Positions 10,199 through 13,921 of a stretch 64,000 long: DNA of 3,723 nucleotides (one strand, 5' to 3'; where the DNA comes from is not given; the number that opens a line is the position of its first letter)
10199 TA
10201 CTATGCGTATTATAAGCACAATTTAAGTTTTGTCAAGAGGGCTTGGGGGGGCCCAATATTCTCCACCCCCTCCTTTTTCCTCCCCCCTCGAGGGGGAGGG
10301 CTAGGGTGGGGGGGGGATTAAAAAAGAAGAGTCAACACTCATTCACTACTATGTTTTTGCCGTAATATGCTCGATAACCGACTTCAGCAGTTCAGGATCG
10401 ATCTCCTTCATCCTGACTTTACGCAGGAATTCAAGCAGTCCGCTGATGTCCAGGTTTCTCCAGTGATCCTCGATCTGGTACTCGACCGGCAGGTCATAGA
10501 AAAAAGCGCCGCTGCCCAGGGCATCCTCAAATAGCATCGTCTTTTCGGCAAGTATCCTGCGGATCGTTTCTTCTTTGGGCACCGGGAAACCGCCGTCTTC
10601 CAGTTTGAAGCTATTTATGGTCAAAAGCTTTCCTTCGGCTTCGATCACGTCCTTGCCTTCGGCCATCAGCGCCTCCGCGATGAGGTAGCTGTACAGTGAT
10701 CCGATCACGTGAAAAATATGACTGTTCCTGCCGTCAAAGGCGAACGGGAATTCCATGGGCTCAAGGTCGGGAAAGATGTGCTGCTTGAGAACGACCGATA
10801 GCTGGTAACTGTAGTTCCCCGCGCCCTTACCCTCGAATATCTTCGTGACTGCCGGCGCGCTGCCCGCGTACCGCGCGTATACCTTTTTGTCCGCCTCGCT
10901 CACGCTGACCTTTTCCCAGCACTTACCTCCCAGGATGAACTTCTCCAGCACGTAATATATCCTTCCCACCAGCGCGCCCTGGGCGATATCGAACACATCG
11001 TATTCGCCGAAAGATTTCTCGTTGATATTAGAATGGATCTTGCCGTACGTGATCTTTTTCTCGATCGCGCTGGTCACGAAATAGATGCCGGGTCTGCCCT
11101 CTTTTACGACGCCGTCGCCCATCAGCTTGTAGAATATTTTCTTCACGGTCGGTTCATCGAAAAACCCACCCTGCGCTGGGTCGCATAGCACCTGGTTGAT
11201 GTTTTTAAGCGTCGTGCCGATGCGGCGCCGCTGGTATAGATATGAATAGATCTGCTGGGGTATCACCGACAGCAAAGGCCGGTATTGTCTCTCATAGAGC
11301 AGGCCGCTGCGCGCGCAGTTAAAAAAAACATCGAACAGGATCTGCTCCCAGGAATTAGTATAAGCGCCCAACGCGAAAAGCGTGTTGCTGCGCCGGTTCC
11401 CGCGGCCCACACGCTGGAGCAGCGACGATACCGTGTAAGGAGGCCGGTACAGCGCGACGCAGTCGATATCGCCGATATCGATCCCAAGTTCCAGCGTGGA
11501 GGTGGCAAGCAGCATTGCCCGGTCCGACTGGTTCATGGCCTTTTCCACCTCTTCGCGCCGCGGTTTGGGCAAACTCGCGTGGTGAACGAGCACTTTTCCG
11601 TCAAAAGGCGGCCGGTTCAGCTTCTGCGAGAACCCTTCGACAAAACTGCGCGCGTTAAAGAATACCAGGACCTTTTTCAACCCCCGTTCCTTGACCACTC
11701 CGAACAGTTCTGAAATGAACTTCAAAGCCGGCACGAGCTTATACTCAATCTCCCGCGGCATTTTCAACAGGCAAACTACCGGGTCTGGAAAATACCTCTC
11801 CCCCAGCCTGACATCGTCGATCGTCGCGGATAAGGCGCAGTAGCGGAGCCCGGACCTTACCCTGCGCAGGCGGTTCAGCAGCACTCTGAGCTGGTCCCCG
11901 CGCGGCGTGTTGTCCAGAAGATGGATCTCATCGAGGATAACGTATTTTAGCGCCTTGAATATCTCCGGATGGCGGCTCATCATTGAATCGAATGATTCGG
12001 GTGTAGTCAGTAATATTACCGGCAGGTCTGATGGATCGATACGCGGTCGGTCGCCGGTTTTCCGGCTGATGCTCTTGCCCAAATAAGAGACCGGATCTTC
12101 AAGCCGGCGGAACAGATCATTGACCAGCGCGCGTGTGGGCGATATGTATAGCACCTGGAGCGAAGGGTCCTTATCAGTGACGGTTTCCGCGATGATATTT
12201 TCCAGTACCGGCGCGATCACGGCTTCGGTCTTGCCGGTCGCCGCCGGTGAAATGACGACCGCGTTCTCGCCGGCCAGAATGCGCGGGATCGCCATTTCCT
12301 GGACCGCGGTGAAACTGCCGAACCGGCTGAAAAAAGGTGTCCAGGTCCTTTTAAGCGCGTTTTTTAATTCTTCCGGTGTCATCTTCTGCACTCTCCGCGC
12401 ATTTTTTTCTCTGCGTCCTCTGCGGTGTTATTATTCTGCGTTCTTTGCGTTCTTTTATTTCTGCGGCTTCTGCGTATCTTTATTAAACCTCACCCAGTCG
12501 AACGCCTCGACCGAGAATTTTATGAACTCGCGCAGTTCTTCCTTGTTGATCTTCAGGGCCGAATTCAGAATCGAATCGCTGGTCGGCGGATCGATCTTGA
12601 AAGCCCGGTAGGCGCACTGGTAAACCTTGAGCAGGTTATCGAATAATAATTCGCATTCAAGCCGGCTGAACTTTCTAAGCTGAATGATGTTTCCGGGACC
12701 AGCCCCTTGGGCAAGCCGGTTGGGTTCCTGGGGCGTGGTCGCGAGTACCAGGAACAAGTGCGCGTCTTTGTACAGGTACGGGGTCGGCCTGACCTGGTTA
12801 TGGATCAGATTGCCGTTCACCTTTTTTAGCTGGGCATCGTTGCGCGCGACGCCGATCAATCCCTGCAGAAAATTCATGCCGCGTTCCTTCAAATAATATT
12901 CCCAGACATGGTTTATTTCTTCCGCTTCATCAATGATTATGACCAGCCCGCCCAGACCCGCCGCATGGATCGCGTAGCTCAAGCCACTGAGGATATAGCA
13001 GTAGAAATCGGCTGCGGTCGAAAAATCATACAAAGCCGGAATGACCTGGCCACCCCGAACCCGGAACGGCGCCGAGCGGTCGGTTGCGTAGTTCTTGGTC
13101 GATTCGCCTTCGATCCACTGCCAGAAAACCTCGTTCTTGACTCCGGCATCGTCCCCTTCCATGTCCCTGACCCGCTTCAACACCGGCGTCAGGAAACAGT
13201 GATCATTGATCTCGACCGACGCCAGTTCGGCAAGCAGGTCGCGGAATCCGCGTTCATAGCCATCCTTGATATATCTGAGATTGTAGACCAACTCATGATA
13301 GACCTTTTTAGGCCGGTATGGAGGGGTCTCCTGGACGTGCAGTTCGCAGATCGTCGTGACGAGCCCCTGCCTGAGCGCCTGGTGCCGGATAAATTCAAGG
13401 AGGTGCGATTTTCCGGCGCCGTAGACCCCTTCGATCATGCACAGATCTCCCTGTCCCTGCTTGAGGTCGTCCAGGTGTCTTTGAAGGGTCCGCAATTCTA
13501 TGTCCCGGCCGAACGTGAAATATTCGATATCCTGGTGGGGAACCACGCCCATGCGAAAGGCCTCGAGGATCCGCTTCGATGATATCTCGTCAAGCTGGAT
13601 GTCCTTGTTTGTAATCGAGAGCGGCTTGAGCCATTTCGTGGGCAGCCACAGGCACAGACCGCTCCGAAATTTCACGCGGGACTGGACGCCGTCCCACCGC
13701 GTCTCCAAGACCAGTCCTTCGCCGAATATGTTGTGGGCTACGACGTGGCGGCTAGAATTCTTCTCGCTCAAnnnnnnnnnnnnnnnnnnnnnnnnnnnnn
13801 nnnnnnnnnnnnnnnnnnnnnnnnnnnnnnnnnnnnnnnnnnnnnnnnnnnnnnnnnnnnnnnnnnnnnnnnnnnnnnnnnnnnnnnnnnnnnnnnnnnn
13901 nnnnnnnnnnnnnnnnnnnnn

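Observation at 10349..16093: Candidate undescribed defence-like module: orphan protein + two BrxD/DUF2791-like ATPases + Lhr-like helicase, with no known partner genes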

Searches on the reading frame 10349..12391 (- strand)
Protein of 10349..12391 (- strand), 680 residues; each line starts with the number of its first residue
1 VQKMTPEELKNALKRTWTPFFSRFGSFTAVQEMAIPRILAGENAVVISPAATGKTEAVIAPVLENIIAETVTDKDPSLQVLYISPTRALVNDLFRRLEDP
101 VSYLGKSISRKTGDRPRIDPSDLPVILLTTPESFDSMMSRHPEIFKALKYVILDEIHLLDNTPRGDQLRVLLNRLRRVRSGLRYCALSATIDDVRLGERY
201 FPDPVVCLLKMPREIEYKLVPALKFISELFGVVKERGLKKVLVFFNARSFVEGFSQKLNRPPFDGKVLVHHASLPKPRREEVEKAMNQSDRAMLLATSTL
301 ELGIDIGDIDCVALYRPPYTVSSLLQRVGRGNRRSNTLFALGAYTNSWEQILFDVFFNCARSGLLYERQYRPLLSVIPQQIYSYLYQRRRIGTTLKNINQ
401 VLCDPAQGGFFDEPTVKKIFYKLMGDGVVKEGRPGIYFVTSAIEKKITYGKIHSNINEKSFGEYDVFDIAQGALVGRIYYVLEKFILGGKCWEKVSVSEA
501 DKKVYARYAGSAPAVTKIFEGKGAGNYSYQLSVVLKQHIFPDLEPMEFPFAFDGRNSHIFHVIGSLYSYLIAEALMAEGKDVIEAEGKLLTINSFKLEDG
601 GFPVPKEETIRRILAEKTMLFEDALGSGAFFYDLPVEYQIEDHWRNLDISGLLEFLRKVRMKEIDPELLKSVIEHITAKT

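Call 3: search_protein_families(library=pfam, proteins=[window:10349-12391:-], max_evalue=0.1)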
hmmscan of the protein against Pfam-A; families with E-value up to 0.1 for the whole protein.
window:10349-12391:- (680 aa): 5 families
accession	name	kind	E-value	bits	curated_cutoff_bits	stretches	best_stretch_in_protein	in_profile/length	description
PF00270.35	DEAD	-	6.5e-32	111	26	1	28-192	1-161/167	DEAD/DEAH box helicase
PF00271.37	Helicase_C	-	8.1e-18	65.1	23.5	1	230-333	10-108/110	Helicase conserved C-terminal domain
PF22590.2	Cas3-like_C_2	-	3.7e-07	30.8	27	1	242-335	6-105/106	CRISPR-associated nuclease/helicase Cas3, C-terminal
PF04851.21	ResIII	-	0.0097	16.3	22.5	1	29-161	6-139/164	Type III restriction enzyme, res subunit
PF13307.12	Helicase_C_2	-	0.015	15.8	25.3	1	239-321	10-97/170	Helicase C-terminal domain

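Call 4: search_protein_families(library=padloc, proteins=[window:10349-12391:-], max_evalue=0.1)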
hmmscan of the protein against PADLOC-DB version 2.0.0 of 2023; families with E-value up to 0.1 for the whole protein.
window:10349-12391:- (680 aa): 80 families (the best 25 are shown)
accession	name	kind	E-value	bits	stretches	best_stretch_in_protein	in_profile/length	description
PDLC02503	BrxHI|BrxHII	-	1.7e-63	213.1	1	24-511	22-522/698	BrxHI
PDLC03960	SngC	-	2.2e-61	206.5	1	18-509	23-550/720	-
PDLC02501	BrxHI|BrxHII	-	9.5e-40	134.5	1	26-355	23-363/925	BrxHI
PDLC02897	DpdJ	-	7.6e-24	81.6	2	240-382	357-501/1570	DpdJ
PDLC00194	HamB1|HamB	-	2.9e-18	63.1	2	16-193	211-395/995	DEAD-box helicase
PDLC00192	HamB1|HamB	-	6.6e-16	55.1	2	30-179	272-420/1104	DEAD-box helicase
PDLC02569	DrmA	-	1.6e-15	54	1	289-374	828-914/1095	DrmA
PDLC02861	DpdF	-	2.5e-15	53.8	1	172-334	168-333/611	DpdF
PDLC00188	HamB1|HamB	-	8.6e-14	48.6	2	32-178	249-395/1037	DEAD-box helicase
PDLC00938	Cas3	-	2.5e-13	48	2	150-335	127-320/358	CRISPR-associated helicase Cas3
PDLC01761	Cas3b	-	2.3e-12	44.4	2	150-336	356-537/705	-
PDLC01252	Cas3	-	3.9e-12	44.3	1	45-336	3-290/324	CAS-I; effector_G3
PDLC00185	HamB1|HamB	-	4.1e-12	42.8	2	27-176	143-280/871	DEAD-box helicase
PDLC01762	Cas3b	-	9.5e-12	42.3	2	150-337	361-540/692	-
PDLC02864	DpdF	-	1.7e-11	41.6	1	24-338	20-332/610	DpdF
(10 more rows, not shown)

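Call 5: search_protein_families(library=ncbifam, proteins=[window:10349-12391:-], max_evalue=0.1)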
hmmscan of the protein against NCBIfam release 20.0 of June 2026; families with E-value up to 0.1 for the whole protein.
window:10349-12391:- (680 aa): 35 families (the best 25 are shown)
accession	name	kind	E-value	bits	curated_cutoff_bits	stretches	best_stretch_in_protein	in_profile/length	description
TIGR04121.1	DEXH_lig_assoc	equivalog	4.3e-54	183.5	850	1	28-336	15-348/804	ligase-associated DNA damage response DEXH box helicase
NF010338.0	PRK13767.1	equivalog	3.1e-46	158.1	849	2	11-192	17-219/877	ATP-dependent helicase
NF007284.0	PRK09751.1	equivalog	1.3e-26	92.2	1496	2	15-192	20-218/1538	ATP-dependent helicase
TIGR03817.1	DECH_helic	hypoth_equivalog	6.4e-20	71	874.1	2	37-179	47-188/742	helicase/secretion neighborhood putative DEAH-box helicase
NF002654.0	PRK02362.1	equivalog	1.7e-18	66.3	887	1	38-193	36-183/739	ATP-dependent DNA helicase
NF002251.0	PRK01172.1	equivalog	4.7e-16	58.2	891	1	30-194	26-182/674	ATP-dependent DNA helicase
NF053711.1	RNA_heli_RhlE1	exception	2.2e-15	56.3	750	1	26-337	23-341/434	RNA helicase RhlE1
NF001308.0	PRK00254.1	equivalog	1.3e-14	53.4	1216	1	37-192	35-180/720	ATP-dependent DNA helicase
NF008394.0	PRK11192.1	equivalog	1.7e-14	53.5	507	2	229-334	238-341/441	ATP-dependent RNA helicase SrmB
NF053631.1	RNA_helic_CshA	equivalog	2.6e-13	49.7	646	1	24-337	19-334/434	degradosome RNA helicase CshA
NF040935.1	helicase_Hel308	equivalog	4.8e-13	48.1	1200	1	29-194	29-184/704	ATP-dependent DNA helicase Hel308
TIGR01587.1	cas3_core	equivalog_domain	9.4e-13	48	102.45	2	150-335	127-320/358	CRISPR-associated helicase Cas3'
NF053636.1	DDHlcsCsdAPsy1082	equivalog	1.6e-12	46.7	890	2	26-93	25-90/512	DEAD/DEAH box helicase CsdA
NF008279.0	PRK11057.1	equivalog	4.9e-11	41.8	1015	1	172-334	165-330/608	ATP-dependent DNA helicase RecQ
TIGR02621.3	cas3_GSU0051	exception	2.9e-10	39.6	400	1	151-336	171-375/854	type I-G CRISPR-associated helicase/endonuclease Cas3g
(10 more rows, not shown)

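Call 7: search_protein_families(library=phrogs, proteins=[window:10349-12391:-], max_evalue=0.01)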
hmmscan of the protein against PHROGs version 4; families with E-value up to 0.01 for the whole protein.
window:10349-12391:- (680 aa): 3 families
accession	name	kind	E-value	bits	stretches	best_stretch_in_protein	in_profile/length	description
phrog_6819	-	DNA, RNA and nucleotide metabolism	4.2e-29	102.5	2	23-194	17-181/645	Holliday junction branch migration helicase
phrog_16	-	DNA, RNA and nucleotide metabolism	2.1e-14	53.7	1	35-335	285-587/986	DNA helicase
phrog_9690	-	DNA, RNA and nucleotide metabolism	9.2e-08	32.5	1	239-336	160-258/306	DNA helicase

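Call 40: search_solved_structures(query=window:10349-12391:-, max_evalue=1e-10)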
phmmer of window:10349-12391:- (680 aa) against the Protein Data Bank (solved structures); distinct sequences matched with E-value up to 1e-10: 47.
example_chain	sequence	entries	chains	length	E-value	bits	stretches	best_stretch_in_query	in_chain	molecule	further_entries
5v9x_A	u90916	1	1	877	3.8e-24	88.1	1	11-194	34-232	ATP-dependent DNA helicase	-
7lhl_A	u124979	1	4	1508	1.4e-23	86.3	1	11-193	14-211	ATP-dependent DNA helicase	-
7zpq_CA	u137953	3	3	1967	3.2e-20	75.2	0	24-181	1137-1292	SLH1 isoform 1 | RQC trigger complex helicase SLH1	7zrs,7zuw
8alz_B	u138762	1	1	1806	4.4e-18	68.1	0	40-192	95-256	Activating signal cointegrator 1 complex subunit 3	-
6znp_A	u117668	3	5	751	6.4e-18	67.6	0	31-200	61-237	Uncharacterized ATP-dependent helicase YprA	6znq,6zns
9b15_A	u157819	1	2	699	6.9e-17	64.2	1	31-194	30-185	ATP-dependent DNA helicase Hel308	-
2p6r_A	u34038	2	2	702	9.7e-17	63.7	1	31-194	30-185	afUHEL308 HELICASE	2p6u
8i9p_CE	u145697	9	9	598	8.8e-16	60.5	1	22-336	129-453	RNA helicase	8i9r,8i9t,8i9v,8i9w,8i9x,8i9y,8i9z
8esq_D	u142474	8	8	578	1.3e-15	60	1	24-334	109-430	ATP-dependent RNA helicase has1 | RNA helicase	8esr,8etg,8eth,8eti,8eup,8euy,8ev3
8ro0_B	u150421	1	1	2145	5e-15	58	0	16-192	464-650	U5 small nuclear ribonucleoprotein 200 kDa helicase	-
9dts_A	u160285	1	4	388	1.2e-14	56.8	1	24-358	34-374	Eukaryotic initiation factor 4A-I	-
2zu6_A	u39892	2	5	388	1.2e-14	56.8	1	24-358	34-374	Eukaryotic initiation factor 4A-I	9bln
6xki_A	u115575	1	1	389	1.2e-14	56.8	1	24-358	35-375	Eukaryotic initiation factor 4A-I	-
5zc9_A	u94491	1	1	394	1.3e-14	56.7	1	24-358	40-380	Eukaryotic initiation factor 4A-I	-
7ppz_B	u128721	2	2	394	1.3e-14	56.7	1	24-358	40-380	Eukaryotic initiation factor 4A-I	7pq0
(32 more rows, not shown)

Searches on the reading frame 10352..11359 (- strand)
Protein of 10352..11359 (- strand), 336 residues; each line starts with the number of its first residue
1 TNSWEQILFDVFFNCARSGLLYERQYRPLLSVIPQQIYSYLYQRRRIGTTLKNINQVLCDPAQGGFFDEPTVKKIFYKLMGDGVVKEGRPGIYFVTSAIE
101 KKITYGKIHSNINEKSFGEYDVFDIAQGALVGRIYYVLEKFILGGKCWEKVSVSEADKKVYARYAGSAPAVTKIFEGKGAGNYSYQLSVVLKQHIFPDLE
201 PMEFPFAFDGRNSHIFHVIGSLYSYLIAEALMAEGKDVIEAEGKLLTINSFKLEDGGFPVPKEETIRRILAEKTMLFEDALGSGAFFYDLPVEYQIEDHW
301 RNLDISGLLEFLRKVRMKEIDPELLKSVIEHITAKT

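Call 29: search_protein_families(library=pfam, proteins=[window:10352-11317:-], max_evalue=10)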
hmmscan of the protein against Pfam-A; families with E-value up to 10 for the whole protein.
seq(322 aa): 0 families

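Call 79: predict_structure(protein=window:10352-11359:-)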
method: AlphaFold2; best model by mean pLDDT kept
length: 336 residues; sequences in the alignment: 1
mean_pLDDT: 37.9   pTM: 0.23
mean pLDDT of the five models: 37.9, 31.5, 31.0, 30.8, 30.1
residues with pLDDT >= 90: 0; 70-90: 5; 50-70: 40; < 50: 291
segments of 3 or more residues with pLDDT < 50: 13-22, 26-299
pLDDT, mean of each block of 10 residues (from residue 1): 49 48 46 42 35 37 36 37 29 28 28 30 31 33 32 32 28 29 33 34 28 31 42 43 28 31 41 36 31 40 59 53 69 68
secondary structure, 60 per line:
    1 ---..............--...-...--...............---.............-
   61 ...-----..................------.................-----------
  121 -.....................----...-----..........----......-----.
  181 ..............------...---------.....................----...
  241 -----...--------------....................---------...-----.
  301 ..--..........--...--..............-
elements in order: H4-17 H29-43 H47-59 H69-86 H93-109 H122-142 H155-164 H169-174 H180-194 H213-233 E238-240 E246-248 H263-282 H305-314 H322-335

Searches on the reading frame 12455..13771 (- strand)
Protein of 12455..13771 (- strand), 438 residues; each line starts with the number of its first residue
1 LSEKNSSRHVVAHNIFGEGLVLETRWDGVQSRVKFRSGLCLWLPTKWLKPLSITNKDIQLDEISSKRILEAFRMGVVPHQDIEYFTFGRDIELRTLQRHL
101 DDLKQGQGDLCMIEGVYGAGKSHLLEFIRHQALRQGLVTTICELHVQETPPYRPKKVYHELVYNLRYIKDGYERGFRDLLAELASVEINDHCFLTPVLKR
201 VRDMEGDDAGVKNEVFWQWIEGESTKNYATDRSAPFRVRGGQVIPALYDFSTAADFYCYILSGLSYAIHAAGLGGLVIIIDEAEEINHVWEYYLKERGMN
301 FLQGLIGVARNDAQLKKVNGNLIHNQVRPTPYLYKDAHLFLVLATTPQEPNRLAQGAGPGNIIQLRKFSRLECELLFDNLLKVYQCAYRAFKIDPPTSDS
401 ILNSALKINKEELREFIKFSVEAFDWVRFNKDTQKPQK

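Call 3: search_protein_families(library=pfam, proteins=[window:12455-13771:-], max_evalue=0.1)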
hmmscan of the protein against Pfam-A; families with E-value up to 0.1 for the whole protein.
window:12455-13771:- (438 aa): 5 families
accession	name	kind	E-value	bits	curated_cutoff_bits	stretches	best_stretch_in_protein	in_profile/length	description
PF10923.14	BrxC_BrxD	-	9.8e-28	97.6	22.2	2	65-171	6-115/414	BREX system ATP-binding protein BrxC/D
PF13191.12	AAA_16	-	2.7e-09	38.2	32.6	1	87-209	3-113/167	AAA ATPase domain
PF13401.12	AAA_22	-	0.0014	19.4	27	0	109-167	6-60/130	AAA domain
PF25201.1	nSTAND6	-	0.019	15.4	27.7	1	87-165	2-71/148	Novel STAND NTPase 6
PF02367.23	TsaE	-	0.033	14.6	26.6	1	106-191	19-104/128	Threonylcarbamoyl adenosine biosynthesis protein TsaE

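Call 4: search_protein_families(library=padloc, proteins=[window:12455-13771:-], max_evalue=0.1)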
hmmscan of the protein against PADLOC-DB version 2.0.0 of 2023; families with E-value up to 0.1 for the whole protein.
window:12455-13771:- (438 aa): 7 families
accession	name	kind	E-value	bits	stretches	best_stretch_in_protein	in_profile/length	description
PDLC02494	BrxD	-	3.2e-24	83.9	2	63-180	7-123/440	BrxD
PDLC03959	SngB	-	3.2e-15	54.1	1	64-147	10-93/439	-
PDLC02487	BrxC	-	0.0045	12.7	1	96-129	45-78/1215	BrxC-PglY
PDLC04140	mad8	-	0.0055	14.2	1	87-148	6-69/314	mads_8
PDLC02489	BrxC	-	0.0095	12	1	95-130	56-91/1146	BrxC-PglY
PDLC02673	DndF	-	0.014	12.2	1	84-131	24-71/548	DndF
PDLC02361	PifA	-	0.039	10.5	1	96-131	28-63/720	PifA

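Call 5: search_protein_families(library=ncbifam, proteins=[window:12455-13771:-], max_evalue=0.1)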
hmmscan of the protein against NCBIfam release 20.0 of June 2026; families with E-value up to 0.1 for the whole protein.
window:12455-13771:- (438 aa): 3 families
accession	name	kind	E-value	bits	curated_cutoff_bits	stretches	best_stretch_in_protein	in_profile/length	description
NF033438.1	BREX_BrxD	equivalog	8.6e-24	84.4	350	2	64-181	4-120/423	BREX system ATP-binding protein BrxD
TIGR03420.1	DnaA_homol_Hda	equivalog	0.0072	15.9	194.8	1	82-145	14-75/226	DnaA regulatory inactivator Hda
NF033866.1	blaCDD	exception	0.073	12.1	600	0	90-133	161-204/310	CDD family class D beta-lactamase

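Call 7: search_protein_families(library=phrogs, proteins=[window:12455-13771:-], max_evalue=0.01)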
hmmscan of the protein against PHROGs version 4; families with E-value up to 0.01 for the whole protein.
window:12455-13771:- (438 aa): 0 families
